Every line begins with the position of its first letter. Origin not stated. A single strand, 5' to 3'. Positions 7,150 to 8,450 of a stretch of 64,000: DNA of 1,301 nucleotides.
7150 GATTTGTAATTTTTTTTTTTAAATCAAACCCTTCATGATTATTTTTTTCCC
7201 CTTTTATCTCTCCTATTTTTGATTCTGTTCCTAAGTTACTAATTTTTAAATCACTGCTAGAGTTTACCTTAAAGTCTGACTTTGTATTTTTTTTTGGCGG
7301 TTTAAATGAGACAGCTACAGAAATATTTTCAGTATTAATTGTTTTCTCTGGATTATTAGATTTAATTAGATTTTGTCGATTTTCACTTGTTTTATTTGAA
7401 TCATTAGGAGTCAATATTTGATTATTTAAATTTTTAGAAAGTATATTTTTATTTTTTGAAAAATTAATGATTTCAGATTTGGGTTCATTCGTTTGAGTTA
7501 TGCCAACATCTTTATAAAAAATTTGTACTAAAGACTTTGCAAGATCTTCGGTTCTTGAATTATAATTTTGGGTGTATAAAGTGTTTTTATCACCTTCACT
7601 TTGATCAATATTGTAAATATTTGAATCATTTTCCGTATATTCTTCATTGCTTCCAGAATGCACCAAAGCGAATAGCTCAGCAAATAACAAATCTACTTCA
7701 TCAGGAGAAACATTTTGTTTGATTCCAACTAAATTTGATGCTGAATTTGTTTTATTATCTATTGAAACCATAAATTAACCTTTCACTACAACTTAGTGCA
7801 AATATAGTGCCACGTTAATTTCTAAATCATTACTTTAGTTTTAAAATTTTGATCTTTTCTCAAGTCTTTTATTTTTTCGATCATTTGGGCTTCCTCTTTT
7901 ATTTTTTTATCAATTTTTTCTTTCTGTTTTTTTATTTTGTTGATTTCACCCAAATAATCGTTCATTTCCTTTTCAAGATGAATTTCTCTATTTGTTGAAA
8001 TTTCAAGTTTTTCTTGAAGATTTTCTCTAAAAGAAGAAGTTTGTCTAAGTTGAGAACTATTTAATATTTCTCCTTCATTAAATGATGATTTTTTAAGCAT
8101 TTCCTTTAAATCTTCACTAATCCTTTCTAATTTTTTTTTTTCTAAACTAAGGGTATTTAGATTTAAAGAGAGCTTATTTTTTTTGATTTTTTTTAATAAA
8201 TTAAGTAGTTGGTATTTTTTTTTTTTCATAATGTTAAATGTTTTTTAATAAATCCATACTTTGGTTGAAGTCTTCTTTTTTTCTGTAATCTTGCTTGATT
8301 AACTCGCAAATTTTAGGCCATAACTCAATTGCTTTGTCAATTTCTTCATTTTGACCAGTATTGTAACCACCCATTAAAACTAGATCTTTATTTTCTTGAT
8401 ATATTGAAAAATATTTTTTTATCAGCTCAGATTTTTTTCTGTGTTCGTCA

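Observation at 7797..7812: Perfect consensus sigma54 promoter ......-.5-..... between fliJ and fliK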

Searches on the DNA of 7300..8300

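Call 60: search_rna_families(source=window, start=7300, end=8300, threshold=evalue, max_evalue=1)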
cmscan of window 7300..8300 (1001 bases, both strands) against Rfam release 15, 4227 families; matches with E-value up to 1: 0.
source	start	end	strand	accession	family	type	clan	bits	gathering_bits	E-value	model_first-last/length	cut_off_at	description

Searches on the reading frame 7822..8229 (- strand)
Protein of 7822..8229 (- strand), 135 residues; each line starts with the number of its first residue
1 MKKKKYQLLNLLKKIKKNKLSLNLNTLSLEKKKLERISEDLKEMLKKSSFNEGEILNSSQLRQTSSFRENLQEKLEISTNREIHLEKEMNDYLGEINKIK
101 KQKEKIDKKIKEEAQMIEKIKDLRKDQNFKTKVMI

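Call 4: search_protein_families(library=pfam, proteins=[window:7822-8229:-])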
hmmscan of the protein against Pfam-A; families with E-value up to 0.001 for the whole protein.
window:7822-8229:- (135 aa): 0 families

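Call 19: search_protein_families(library=ncbifam, proteins=[window:7822-8229:-], max_evalue=0.01)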
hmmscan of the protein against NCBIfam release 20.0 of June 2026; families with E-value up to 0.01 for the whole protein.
window:7822-8229:- (135 aa): 0 families

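Call 53: search_protein_families(library=pfam, proteins=[window:7822-8229:-], max_evalue=10)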
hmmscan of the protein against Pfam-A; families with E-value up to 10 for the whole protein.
window:7822-8229:- (135 aa): 6 families
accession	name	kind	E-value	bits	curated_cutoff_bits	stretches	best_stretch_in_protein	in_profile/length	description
PF06278.16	CNDH2_N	-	0.011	16.2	32.3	1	66-110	2-46/117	Condensin II complex subunit CAP-H2 or CNDH2, N-terminal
PF10333.14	Pga1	-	2.2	8.5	20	1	78-133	31-83/175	GPI-Mannosyltransferase II co-activator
PF05377.16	FlaC_arch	-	3.2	8.7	27.8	1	85-119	5-39/55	Flagella accessory protein C (FlaC)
PF00081.27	Sod_Fe_N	-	3.5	8.6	27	1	81-123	23-64/82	Iron/manganese superoxide dismutases, alpha-hairpin domain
PF05478.16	Prominin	-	4.9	5.5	34.3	1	6-122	609-705/799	Prominin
PF16454.10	PI3K_P85_iSH2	-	9.5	6.2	31.5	1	60-123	96-159/161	Phosphatidylinositol 3-kinase regulatory subunit P85 inter-SH2 domain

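Call 54: search_solved_structures(query=window:7822-8229:-, max_evalue=10)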
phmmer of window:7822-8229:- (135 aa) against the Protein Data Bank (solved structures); distinct sequences matched with E-value up to 10: 2.
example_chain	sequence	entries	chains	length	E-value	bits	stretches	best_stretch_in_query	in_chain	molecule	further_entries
6on4_A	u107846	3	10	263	0.17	15.5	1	21-60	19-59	HTH-type transcriptional repressor NanR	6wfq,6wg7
8cbk_E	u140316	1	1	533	1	13.1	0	21-53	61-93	Mitochondrial ribonuclease P catalytic subunit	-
